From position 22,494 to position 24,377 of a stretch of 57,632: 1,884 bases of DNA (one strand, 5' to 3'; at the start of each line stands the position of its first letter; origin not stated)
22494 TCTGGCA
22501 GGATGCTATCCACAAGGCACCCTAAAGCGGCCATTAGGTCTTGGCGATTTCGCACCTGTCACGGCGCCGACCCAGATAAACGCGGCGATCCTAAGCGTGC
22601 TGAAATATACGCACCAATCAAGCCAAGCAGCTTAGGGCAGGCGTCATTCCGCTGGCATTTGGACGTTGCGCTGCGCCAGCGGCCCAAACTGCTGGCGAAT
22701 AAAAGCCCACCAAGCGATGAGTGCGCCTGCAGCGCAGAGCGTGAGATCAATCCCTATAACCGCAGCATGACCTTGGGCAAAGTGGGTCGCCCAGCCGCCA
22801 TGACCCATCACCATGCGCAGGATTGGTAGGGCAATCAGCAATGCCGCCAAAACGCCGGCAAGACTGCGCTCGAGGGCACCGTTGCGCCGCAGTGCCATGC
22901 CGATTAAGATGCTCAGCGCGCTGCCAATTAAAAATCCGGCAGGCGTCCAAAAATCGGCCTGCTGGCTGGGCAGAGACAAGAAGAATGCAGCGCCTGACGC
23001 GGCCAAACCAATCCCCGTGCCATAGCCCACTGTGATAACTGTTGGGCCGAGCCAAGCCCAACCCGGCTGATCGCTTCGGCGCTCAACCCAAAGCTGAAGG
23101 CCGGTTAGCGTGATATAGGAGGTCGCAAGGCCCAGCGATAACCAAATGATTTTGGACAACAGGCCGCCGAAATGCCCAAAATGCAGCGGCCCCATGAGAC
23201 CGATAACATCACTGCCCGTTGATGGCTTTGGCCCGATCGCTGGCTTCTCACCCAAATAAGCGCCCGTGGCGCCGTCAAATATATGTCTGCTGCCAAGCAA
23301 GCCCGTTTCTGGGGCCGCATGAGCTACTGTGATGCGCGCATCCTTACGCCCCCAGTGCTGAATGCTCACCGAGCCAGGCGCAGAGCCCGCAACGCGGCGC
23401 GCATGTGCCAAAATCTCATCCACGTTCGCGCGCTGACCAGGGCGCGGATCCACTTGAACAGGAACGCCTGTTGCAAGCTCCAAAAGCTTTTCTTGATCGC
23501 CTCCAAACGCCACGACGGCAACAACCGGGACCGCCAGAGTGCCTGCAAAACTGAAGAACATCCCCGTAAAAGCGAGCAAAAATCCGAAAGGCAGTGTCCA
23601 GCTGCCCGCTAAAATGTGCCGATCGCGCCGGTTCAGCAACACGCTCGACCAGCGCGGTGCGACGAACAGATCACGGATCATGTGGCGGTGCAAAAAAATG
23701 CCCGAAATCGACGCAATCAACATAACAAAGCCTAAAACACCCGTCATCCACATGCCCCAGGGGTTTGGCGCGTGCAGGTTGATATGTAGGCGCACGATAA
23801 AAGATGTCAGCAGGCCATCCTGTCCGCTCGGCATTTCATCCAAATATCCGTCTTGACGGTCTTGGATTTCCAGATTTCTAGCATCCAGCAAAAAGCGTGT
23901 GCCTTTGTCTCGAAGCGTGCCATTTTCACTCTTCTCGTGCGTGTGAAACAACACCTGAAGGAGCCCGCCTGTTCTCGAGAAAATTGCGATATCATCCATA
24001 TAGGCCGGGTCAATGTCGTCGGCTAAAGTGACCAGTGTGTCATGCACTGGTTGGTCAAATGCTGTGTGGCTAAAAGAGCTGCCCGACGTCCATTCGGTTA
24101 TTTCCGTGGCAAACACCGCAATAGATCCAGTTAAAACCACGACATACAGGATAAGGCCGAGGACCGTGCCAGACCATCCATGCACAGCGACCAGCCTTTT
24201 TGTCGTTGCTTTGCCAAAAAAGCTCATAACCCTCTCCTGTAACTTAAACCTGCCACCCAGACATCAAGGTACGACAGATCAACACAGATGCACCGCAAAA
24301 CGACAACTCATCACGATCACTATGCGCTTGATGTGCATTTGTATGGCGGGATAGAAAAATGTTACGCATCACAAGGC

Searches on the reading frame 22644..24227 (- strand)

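Call 48: search_protein_families(library=pfam, proteins=[window:22644-24227:-], max_evalue=0.00001)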
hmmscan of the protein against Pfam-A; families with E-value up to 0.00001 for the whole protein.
window:22644-24227:- (527 aa): 1 family
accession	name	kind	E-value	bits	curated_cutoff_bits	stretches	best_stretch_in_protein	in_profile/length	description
PF03929.21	PepSY_TM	-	2.8e-47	162.4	28.8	1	14-383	2-295/295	PepSY-associated TM region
